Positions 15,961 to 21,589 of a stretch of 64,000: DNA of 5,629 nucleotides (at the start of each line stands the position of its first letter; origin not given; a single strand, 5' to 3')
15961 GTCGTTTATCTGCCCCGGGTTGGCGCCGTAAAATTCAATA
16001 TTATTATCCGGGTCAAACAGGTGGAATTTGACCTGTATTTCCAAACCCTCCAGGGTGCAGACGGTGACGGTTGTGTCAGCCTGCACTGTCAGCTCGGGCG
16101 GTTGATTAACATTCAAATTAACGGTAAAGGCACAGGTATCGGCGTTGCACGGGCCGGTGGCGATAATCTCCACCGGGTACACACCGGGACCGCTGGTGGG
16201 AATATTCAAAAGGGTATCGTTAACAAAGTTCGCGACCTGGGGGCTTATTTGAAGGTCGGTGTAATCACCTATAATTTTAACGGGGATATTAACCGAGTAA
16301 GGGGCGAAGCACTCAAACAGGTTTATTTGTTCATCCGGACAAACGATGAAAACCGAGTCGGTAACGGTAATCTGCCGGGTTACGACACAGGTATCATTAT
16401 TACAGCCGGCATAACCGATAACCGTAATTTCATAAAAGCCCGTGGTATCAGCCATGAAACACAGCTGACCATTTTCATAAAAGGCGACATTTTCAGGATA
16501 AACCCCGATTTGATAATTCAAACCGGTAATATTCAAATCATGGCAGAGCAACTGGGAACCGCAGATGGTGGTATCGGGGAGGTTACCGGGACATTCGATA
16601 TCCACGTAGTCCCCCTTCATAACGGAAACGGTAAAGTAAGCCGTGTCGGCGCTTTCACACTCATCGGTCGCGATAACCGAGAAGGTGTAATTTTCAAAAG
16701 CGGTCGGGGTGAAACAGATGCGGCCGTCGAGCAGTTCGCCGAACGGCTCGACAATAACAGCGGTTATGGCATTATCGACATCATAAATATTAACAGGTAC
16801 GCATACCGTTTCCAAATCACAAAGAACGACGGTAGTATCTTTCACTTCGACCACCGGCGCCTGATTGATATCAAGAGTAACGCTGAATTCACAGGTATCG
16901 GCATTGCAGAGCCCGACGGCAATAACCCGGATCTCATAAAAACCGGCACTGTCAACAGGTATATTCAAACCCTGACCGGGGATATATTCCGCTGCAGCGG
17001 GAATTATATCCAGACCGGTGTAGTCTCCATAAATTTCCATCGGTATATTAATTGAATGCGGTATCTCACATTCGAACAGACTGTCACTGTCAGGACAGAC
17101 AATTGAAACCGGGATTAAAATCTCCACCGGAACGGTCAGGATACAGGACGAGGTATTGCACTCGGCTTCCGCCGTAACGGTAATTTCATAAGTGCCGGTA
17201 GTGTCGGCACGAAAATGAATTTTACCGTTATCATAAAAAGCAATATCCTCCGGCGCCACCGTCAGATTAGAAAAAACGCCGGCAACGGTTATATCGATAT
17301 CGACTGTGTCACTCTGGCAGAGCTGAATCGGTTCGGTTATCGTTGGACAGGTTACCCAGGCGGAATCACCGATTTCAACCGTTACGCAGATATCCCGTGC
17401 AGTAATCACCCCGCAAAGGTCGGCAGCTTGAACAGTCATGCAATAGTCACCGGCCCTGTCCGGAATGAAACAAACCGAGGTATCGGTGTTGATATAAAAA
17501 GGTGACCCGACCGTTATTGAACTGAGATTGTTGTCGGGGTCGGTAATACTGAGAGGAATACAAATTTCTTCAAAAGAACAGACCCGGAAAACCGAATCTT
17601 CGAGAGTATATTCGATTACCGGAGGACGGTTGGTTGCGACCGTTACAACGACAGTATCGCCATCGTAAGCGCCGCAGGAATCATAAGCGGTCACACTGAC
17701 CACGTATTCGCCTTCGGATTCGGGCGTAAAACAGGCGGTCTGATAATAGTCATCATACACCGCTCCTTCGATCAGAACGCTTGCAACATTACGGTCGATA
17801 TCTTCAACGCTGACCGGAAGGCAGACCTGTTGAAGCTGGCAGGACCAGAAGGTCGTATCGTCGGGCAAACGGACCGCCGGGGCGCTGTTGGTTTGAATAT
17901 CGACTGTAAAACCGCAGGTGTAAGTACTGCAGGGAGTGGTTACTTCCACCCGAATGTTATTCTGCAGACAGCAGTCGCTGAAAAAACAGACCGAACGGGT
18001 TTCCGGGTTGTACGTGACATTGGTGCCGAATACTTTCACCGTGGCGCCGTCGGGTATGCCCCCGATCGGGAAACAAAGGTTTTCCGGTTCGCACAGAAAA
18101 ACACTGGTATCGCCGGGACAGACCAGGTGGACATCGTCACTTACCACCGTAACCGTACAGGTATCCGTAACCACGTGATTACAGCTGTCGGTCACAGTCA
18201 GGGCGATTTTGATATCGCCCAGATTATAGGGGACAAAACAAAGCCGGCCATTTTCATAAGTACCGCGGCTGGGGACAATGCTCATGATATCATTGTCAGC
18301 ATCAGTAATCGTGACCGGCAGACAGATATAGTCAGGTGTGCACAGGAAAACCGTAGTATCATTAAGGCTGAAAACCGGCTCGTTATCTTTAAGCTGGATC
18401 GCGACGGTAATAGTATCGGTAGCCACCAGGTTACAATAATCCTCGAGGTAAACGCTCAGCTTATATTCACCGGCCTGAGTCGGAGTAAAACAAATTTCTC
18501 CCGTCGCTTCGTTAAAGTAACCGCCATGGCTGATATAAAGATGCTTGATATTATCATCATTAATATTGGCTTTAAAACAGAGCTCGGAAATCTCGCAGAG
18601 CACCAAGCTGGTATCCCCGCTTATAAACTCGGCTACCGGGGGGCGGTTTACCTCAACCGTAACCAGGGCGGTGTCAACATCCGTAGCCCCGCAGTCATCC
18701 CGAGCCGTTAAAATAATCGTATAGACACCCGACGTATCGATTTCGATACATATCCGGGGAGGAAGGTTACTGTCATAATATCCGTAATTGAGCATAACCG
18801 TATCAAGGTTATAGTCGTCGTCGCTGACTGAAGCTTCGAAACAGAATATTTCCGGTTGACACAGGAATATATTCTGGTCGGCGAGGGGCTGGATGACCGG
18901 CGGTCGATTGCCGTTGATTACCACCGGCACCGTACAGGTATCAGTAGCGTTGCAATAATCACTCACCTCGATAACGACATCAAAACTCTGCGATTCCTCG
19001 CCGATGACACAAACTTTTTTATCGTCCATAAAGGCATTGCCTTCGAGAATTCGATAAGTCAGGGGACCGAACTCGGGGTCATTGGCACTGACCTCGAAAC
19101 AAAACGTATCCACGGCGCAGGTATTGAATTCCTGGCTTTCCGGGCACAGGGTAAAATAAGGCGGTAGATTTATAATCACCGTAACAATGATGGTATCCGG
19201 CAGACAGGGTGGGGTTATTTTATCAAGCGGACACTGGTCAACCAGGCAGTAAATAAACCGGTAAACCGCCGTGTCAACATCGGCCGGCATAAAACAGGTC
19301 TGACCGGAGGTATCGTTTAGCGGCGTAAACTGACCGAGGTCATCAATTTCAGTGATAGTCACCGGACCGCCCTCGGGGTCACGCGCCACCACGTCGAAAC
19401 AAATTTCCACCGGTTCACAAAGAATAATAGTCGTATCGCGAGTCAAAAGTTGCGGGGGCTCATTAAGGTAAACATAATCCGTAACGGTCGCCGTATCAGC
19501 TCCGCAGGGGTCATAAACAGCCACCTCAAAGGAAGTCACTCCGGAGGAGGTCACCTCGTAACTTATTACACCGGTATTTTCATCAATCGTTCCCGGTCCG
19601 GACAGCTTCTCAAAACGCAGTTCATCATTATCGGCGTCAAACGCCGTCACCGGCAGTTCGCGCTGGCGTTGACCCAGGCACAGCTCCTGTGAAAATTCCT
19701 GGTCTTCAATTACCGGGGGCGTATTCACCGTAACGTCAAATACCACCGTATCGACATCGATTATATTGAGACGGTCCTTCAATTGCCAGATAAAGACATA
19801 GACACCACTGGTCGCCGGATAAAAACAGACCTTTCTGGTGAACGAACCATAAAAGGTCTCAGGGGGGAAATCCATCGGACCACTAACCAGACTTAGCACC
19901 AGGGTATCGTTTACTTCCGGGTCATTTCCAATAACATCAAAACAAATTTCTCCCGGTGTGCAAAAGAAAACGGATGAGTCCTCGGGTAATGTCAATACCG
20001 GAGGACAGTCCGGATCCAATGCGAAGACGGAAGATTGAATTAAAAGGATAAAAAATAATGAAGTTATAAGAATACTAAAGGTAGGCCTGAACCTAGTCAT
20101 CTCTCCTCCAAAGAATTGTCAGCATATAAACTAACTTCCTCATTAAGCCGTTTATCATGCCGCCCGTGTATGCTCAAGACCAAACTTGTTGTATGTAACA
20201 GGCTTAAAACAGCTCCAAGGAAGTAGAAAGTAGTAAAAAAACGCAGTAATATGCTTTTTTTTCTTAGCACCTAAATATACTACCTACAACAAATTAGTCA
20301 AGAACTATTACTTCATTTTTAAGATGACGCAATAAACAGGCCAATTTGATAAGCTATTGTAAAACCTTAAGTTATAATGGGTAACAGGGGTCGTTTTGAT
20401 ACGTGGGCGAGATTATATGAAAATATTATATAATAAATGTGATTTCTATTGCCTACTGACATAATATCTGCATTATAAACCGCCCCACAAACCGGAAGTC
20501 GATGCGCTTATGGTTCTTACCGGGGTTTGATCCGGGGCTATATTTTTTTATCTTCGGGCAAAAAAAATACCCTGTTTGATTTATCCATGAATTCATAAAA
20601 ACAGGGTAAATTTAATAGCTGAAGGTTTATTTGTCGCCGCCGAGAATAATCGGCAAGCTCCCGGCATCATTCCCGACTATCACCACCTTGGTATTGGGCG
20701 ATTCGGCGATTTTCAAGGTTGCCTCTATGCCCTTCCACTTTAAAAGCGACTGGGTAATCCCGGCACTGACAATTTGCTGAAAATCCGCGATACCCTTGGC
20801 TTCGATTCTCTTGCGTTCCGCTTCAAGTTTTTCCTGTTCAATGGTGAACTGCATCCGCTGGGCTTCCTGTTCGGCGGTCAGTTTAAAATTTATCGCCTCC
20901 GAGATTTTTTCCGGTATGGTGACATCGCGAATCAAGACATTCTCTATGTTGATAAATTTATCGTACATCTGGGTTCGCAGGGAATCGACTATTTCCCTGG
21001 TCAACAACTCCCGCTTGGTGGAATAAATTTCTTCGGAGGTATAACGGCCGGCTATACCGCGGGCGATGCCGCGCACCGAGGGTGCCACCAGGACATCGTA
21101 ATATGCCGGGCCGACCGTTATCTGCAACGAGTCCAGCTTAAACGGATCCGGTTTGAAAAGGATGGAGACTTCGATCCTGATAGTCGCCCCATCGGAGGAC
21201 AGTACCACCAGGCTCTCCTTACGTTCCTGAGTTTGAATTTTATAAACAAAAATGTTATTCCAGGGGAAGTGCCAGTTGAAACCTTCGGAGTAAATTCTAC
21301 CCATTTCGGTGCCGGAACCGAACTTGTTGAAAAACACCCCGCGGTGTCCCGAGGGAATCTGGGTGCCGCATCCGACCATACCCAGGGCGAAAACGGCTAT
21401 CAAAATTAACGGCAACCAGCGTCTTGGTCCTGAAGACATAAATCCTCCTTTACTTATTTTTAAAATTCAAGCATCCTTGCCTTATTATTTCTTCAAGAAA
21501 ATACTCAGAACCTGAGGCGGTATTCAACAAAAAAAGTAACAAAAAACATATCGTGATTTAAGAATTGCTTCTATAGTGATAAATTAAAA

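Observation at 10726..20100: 3124-aa cysteine-rich modular surface protein, the largest gene in the window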

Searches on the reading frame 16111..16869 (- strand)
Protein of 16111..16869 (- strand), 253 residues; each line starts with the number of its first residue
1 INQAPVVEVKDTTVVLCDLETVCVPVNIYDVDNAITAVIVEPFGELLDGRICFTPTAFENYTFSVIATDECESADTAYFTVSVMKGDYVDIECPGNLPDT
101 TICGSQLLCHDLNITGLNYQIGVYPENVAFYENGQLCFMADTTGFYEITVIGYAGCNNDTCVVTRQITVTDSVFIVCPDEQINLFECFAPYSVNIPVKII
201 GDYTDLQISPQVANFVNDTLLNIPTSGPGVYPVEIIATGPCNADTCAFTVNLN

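Call 38: predict_structure(alignment_id=A1)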
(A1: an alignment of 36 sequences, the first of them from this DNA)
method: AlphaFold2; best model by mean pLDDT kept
length: 253 residues; sequences in the alignment: 36
mean_pLDDT: 96.2   pTM: 0.74
mean pLDDT of the five models: 96.2, 96.0, 95.9, 95.8, 95.1
residues with pLDDT >= 90: 242; 70-90: 11; 50-70: 0; < 50: 0
segments of 3 or more residues with pLDDT < 50: none
pLDDT, mean of each block of 10 residues (from residue 1): 95 97 98 96 96 98 98 98 98 95 96 97 95 97 97 98 97 95 88 95 96 95 95 97 97 94
secondary structure, 60 per line:
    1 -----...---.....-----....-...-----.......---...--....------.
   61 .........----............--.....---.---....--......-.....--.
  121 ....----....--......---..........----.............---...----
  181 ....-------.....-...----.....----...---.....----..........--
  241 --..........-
elements in order: E6-8 E12-16 E22-25 E27-29 E35-41 E45-47 E50-53 E60-69 E74-85 E88-92 E100-103 E106-111 E113-117 E120-124 E129-132 E135-140 E144-153 E158-170 E174-176 E181-184 E192-196 E198-200 E205-209 E214-216 E220-224 E229-238 E243-252

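Call 44: fold_search(model_id=the predicted structure, library=pdb)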
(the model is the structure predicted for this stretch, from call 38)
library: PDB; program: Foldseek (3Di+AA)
matches with E <= 10: 1846; with E <= 0.001: 633
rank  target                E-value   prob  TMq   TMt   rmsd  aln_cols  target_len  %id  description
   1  5k6z_A                4.9e-11  1.00  0.45  0.32  24.8       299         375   11  Sidekick chimera containing sidekick-2 immunoglobulin domains 1-2 and sidekick-1 immunoglobulin domains 3-4 (released 2016-09-28)
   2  5k6u_A                1.3e-10  1.00  0.42  0.31  24.4       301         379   11  Sidekick-1 immunoglobulin domains 1-4, crystal form 1 (released 2016-09-28)
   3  2rjm                  1.4e-10  1.00  0.54  0.49   6.5       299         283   10  3Ig structure of titin domains I67-I69 E-to-A mutated variant (released 2008-01-22)
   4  5xwx_A                2.5e-10  1.00  0.39  0.29  23.6       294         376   12  Crystal structure of the four N-terminal immunoglogulin domains of Sidekick-1 protein (released 2018-08-29)
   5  2rik                  3.7e-10  1.00  0.57  0.53   6.1       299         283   10  I-band fragment I67-I69 from titin (released 2008-01-22)
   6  7ok5_A                3.9e-10  1.00  0.37  0.20  19.5       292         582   15  Crystal structure of mouse neurofascin 155 immunoglobulin domains (released 2022-12-14)
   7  5k6z_B                5.0e-10  1.00  0.42  0.30  23.8       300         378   10  Sidekick chimera containing sidekick-2 immunoglobulin domains 1-2 and sidekick-1 immunoglobulin domains 3-4 (released 2016-09-28)
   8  7ol4_D                5.0e-10  1.00  0.35  0.19  20.1       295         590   14  Mouse contactin-1 neurofascin-155 immunoglobulin domains adhesion complex (released 2022-12-14)
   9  6iaa_A                5.5e-10  1.00  0.32  0.14  13.7       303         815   13  hRobo2 ectodomain (released 2019-03-13)
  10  8k53_A                6.1e-10  1.00  0.45  0.18  11.8       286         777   10  Structure of the Dimeric Human CNTN2 Ig 1-6-FNIII 1-2 Domain in an Asymmetric State (released 2023-12-06)
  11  5k6x_B                7.1e-10  1.00  0.41  0.30  23.4       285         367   12  Sidekick-2 immunoglobulin domains 1-4, crystal form 1 (released 2016-09-28)
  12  7ok5_B                8.2e-10  1.00  0.36  0.20  18.3       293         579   15  Crystal structure of mouse neurofascin 155 immunoglobulin domains (released 2022-12-14)
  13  4u7m                  8.7e-10  1.00  0.47  0.43   8.0       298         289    9  LRIG1 extracellular domain: Structure and Function Analysis (released 2015-04-08)
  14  5k70_A                9.1e-10  1.00  0.44  0.31  23.4       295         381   11  Sidekick-2 immunoglobulin domains 1-4 H18R/N22S mutant (released 2016-09-28)
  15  8k3j_A                1.0e-09  1.00  0.46  0.23  12.1       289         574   10  Structure of human CNTN2 immunoglobulin domains 1-6 homo-dimer (released 2024-07-17)
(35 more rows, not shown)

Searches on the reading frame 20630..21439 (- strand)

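Call 19: search_protein_families(library=pfam, proteins=[window:20630-21439:-], max_evalue=0.001)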
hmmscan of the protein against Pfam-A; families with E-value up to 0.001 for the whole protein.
window:20630-21439:- (270 aa): 1 family
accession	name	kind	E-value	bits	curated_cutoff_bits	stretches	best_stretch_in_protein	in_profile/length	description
PF01145.31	Band_7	-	1.4e-30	107.1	23.6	1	27-204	2-173/176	SPFH domain / Band 7 family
